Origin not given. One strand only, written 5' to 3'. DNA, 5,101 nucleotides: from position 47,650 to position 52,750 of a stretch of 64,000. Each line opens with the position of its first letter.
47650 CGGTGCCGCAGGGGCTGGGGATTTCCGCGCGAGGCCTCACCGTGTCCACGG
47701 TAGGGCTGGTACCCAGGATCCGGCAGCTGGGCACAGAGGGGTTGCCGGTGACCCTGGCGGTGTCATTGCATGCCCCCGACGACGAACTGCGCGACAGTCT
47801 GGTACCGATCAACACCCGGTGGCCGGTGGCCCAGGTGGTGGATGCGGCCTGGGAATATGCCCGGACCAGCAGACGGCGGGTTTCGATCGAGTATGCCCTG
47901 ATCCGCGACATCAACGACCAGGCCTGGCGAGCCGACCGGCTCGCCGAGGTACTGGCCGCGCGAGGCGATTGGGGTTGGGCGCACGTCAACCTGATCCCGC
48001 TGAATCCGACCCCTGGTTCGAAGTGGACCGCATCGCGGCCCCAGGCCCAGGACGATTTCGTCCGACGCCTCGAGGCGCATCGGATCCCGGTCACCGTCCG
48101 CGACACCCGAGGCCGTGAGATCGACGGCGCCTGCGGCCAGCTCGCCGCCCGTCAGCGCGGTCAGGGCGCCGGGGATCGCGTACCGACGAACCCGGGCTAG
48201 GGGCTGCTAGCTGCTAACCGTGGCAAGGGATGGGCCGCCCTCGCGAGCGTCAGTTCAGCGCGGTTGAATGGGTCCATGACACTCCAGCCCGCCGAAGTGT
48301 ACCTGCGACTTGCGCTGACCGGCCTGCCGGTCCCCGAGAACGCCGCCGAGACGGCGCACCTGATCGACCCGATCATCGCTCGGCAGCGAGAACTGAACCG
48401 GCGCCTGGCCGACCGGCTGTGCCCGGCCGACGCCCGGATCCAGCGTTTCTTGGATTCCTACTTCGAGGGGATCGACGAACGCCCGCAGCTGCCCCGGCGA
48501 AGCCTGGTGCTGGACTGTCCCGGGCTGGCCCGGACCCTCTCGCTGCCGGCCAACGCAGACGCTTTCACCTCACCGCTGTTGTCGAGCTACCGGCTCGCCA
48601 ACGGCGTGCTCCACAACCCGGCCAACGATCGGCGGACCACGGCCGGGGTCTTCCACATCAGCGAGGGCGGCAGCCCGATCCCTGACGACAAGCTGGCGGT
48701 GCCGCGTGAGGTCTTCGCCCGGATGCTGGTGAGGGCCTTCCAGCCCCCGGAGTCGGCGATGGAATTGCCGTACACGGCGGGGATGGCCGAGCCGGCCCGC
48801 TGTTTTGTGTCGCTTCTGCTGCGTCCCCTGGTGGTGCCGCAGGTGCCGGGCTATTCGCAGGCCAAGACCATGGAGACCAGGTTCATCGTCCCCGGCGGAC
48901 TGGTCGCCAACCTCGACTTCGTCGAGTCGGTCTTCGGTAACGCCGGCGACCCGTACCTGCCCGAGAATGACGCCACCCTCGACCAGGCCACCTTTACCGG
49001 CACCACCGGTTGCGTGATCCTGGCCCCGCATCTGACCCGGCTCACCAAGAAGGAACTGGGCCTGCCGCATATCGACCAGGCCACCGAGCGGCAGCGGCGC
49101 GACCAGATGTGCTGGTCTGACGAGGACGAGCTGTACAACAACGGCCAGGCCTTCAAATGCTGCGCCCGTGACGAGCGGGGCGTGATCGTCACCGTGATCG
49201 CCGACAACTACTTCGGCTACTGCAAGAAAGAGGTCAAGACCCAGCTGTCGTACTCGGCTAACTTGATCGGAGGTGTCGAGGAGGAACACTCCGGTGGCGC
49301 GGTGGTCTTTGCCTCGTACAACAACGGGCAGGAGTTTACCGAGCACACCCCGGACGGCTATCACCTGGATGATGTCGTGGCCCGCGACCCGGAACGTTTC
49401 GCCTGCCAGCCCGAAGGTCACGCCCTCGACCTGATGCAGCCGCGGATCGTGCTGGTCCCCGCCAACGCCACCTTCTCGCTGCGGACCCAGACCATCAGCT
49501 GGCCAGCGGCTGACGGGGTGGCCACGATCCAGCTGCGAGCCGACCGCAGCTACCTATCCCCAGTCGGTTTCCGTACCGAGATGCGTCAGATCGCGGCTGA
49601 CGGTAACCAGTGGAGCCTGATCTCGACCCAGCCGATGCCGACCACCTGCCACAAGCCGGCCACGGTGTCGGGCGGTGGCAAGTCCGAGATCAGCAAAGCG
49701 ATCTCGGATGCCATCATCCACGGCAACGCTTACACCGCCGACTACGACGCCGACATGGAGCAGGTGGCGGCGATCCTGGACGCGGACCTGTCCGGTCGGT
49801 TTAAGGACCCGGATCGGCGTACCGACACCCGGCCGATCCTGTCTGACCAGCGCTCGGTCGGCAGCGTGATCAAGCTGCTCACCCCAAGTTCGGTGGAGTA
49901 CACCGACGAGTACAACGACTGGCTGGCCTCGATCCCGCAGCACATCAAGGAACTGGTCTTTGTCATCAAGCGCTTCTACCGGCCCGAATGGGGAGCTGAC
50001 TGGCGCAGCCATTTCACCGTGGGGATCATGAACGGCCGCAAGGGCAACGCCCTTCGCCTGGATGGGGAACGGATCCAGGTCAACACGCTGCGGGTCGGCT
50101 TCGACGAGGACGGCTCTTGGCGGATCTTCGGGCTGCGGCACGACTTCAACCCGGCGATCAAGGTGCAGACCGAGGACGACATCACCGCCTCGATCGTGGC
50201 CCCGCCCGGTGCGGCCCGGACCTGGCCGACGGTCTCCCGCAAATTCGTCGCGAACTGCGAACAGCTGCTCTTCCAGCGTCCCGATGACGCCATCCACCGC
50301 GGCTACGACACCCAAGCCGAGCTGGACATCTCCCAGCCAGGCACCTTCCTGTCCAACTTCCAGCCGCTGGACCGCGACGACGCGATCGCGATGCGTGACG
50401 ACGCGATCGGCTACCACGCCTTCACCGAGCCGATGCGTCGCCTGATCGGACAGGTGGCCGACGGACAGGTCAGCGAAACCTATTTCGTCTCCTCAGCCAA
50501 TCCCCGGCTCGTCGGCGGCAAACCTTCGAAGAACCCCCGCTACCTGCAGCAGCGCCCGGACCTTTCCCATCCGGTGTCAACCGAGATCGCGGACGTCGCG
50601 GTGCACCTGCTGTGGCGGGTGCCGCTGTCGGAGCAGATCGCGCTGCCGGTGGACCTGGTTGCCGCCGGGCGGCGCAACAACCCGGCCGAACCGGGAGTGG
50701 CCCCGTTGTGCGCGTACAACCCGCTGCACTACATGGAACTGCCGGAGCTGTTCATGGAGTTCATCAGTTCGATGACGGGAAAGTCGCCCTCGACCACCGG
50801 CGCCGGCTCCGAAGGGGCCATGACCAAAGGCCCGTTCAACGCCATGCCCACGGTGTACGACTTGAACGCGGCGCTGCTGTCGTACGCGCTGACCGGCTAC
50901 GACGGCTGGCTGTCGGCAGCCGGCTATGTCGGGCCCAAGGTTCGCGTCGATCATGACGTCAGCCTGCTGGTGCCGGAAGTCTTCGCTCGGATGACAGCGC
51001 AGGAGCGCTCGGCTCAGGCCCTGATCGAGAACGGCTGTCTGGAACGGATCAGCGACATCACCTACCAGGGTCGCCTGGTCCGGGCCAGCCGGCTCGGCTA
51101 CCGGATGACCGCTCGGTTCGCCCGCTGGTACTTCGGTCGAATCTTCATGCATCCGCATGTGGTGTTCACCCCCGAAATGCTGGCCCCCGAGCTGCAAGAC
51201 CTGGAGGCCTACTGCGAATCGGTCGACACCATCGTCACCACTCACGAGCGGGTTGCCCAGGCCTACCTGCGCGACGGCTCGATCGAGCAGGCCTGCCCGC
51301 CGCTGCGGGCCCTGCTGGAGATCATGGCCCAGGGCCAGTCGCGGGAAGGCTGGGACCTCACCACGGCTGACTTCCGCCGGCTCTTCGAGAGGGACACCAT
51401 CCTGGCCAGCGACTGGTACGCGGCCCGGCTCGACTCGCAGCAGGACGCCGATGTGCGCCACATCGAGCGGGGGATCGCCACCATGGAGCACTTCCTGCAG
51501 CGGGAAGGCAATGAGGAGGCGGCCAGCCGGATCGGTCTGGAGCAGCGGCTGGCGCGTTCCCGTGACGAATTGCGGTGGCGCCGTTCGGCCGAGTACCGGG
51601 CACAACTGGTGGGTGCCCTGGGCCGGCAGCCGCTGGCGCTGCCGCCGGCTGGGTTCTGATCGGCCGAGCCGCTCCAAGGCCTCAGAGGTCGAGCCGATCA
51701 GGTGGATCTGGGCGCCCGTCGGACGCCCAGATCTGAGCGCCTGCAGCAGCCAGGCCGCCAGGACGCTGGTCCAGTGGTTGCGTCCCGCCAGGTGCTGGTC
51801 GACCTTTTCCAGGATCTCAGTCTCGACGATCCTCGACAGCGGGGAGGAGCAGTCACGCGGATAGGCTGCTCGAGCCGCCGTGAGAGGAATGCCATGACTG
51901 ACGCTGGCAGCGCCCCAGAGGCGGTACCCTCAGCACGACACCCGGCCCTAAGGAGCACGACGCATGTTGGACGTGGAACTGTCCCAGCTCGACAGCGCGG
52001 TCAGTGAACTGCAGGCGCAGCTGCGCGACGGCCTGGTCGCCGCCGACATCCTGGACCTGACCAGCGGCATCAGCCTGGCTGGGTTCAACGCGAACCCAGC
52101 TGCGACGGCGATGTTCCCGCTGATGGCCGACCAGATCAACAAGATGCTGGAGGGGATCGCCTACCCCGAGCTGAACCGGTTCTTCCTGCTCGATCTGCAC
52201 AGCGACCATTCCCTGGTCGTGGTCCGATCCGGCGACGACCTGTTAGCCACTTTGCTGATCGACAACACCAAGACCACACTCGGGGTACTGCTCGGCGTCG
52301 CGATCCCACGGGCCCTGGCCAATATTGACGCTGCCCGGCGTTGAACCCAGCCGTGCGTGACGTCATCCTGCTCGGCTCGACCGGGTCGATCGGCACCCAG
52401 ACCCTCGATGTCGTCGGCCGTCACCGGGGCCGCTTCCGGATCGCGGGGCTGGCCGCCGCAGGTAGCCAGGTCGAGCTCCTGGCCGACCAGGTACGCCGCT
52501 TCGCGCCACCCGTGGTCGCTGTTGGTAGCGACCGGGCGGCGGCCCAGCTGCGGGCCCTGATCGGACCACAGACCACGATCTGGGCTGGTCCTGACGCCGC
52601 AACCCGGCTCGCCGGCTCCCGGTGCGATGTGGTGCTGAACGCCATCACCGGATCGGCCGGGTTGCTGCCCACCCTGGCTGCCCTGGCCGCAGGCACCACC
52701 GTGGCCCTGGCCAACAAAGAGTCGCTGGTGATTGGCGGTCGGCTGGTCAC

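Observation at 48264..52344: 1131-aa orphan protein plus Roadblock/LC7-like partner inserted into the conserved rlmN-dxr junction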

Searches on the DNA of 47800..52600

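Call 51: search_rna_families(source=window, start=47800, end=52600, threshold=evalue, max_evalue=0.1)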
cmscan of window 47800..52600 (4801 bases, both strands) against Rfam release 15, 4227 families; matches with E-value up to 0.1: 0.
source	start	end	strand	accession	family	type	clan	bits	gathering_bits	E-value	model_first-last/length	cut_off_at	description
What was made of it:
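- Tried and rejected: Rfam search of 47800-52600 (call 51): nothing.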
